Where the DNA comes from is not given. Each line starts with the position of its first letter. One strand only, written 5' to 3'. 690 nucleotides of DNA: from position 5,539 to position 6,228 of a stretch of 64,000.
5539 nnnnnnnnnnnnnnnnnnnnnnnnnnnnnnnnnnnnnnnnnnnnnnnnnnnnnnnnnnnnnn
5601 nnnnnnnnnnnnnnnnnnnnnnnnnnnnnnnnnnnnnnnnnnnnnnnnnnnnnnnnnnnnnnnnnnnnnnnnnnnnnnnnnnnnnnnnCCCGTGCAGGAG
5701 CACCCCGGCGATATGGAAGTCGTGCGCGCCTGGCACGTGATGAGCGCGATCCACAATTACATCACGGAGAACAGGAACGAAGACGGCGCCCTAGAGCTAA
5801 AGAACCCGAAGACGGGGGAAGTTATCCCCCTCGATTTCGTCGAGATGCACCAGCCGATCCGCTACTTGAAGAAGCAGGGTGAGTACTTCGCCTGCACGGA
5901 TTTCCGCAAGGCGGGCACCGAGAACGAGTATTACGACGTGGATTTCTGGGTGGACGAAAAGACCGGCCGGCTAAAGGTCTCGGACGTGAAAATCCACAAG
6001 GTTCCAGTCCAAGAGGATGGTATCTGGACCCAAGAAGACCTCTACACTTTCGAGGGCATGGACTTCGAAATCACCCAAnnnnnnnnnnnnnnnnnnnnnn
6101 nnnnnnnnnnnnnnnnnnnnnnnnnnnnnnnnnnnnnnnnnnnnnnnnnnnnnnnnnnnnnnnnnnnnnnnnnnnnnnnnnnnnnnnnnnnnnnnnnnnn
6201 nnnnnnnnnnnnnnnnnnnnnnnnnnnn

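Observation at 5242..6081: Unknown two-domain periplasmic protein translationally coupled to xoxJ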

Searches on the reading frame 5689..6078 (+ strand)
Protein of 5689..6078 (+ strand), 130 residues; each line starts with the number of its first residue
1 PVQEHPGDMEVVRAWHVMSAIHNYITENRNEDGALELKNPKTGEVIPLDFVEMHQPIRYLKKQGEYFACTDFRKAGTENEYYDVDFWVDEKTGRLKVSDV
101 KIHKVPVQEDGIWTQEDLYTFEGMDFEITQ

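Call 43: predict_structure(alignment_id=A3)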
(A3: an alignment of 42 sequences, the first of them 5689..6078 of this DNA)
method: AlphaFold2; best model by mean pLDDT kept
length: 130 residues; sequences in the alignment: 42
mean_pLDDT: 88.2   pTM: 0.80
mean pLDDT of the five models: 88.2, 86.5, 86.3, 86.0, 85.5
residues with pLDDT >= 90: 93; 70-90: 18; 50-70: 11; < 50: 8
segments of 3 or more residues with pLDDT < 50: 1-7
pLDDT, mean of each block of 10 residues (from residue 1): 49 91 97 96 96 92 89 97 96 90 96 93 64
secondary structure, 60 per line:
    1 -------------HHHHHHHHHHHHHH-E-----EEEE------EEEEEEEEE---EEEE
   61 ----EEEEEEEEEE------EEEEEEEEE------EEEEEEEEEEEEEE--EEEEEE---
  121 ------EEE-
elements in order: H14-27 E35-38 E45-53 E57-60 E65-74 E81-89 E96-109 E112-117 E127-129

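Call 46: fold_search(model_id=the predicted structure, library=pdb)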
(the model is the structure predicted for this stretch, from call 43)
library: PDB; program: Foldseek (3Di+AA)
matches with E <= 10: 398; with E <= 0.001: 0
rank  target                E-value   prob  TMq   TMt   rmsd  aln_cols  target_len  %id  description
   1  1zx2_A                2.3e-01  0.80  0.43  0.43   6.5       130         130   10  Crystal Structure of Yeast UBP3-associated Protein BRE5 (released 2005-06-21)
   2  5kuy_G                4.1e-01  0.54  0.31  0.43   5.0        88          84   18  Influenza hemagglutinin H3 A/Hong Kong/1/1968 in complex with designed inhibitor protein HSB.2A (released 2017-06-14)
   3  2jq5_MODEL_1_A        4.6e-01  0.18  0.26  0.27   9.5       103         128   12  Solution structure of RPA3114, a SEC-C motif containing protein from Rhodopseudomonas palustris; Northeast Str (released 2007-06-26)
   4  2qiy_A                6.3e-01  0.38  0.36  0.35   7.2       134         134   11  yeast Deubiquitinase Ubp3 and Bre5 cofactor complex (released 2007-10-30)
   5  7sjy_A                6.7e-01  0.13  0.26  0.13  10.2       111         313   12  Crystal structure of Clostridium thermocellum RsgI9 S1C-NTF2 bi-domain (released 2022-03-02)
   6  2qiy_B                7.4e-01  0.25  0.31  0.31   7.0       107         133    9  yeast Deubiquitinase Ubp3 and Bre5 cofactor complex (released 2007-10-30)
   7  7sjy_B                7.4e-01  0.25  0.32  0.16   7.3       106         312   12  Crystal structure of Clostridium thermocellum RsgI9 S1C-NTF2 bi-domain (released 2022-03-02)
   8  11if                  7.9e-01  0.44  0.28  0.21   7.4        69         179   12  Crystal Structure of an exported phospholipid binding protein from Bordetella pertussis in complex with Di-palmitoyl-3-s (released 2026-03-11)
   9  5kuy_H                7.9e-01  0.41  0.30  0.42   3.4        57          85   19  Influenza hemagglutinin H3 A/Hong Kong/1/1968 in complex with designed inhibitor protein HSB.2A (released 2017-06-14)
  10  6dhx_B                8.7e-01  0.12  0.24  0.19  13.9       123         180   11  Structure of TipC2 from Streptococcus intermedius B196 (released 2018-09-19)
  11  6ihj_D                9.2e-01  0.30  0.39  0.41   7.1       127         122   13  Crystal structure of Drosophila Nxf1 NTF2 domain in complex with Nxt1/p15 (released 2019-08-14)
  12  1jof_A                9.7e-01  0.08  0.20  0.10  14.4       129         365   12  Neurospora crassa 3-carboxy-cis,cis-mucoante lactonizing enzyme (released 2002-04-12)
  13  2w9p_A                1.0e+00  0.35  0.32  0.43   5.6        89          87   18  Crystal Structure of Potato Multicystatin (released 2010-02-02)
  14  3blz_F                1.1e+00  0.38  0.37  0.38   6.7       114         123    8  Crystal structure of a ntf2-like protein of unknown function (sbal_0622) from shewanella baltica os155 at 1.75 A resol (released 2007-12-25)
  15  2zux_A                1.1e+00  0.12  0.22  0.06  15.8        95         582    8  Crystal structure of rhamnogalacturonan lyase YesW complexed with rhamnose (released 2009-02-03)
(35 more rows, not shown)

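Call 60: search_protein_families(library=pfam, alignment_id=A3, max_evalue=1)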
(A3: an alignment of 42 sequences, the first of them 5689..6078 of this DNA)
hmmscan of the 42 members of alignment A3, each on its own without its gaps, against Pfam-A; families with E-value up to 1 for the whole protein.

A. member 1, window:5689-6078:+ (130 aa): 2 families
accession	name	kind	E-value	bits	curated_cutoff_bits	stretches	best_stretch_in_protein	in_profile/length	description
PF06356.17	DUF1064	-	0.098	13.5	24.7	1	52-102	32-84/117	Protein of unknown function (DUF1064)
PF08884.16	Flagellin_D3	-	0.098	13.5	24.2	1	61-98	34-70/91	Flagellin D3 domain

B. families by the number of members that match (of 42 scanned): 36 families (the first 25 are shown)
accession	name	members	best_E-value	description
PF02535.28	Zip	8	0.086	ZIP Zinc transporter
PF17648.7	Luciferase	7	0.00041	Luciferase domain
PF13425.11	O-antigen_lig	3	0.088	O-antigen ligase like membrane protein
PF03137.26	OATP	3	0.15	Organic Anion Transporter Polypeptide (OATP) family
PF07172.16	GRP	2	0.0011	Glycine rich protein family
PF24381.1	DUF7537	2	0.0054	Family of unknown function (DUF7537)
PF14851.11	FAM176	2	0.026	FAM176 family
PF22251.1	PFF1_TM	2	0.35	Vacuolar membrane protease, transmembrane domain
PF13801.11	Metal_resist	1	1.1e-06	Heavy-metal resistance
PF07813.17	LTXXQ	1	0.0069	LTXXQ motif family protein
PF08091.16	Toxin_21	1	0.0092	Spider insecticidal peptide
PF05438.17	TRH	1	0.051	Thyrotropin-releasing hormone (TRH)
PF16810.10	RXLR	1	0.077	RXLR phytopathogen effector protein, Avirulence activity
PF00011.27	HSP20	1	0.079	Hsp20/alpha crystallin family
PF02724.19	CDC45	1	0.086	CDC45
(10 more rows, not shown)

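Call 77: search_solved_structures(query=A3, max_evalue=10)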
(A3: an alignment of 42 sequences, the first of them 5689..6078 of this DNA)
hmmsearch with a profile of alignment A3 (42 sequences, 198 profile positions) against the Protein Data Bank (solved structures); distinct sequences matched with E-value up to 10: 0.
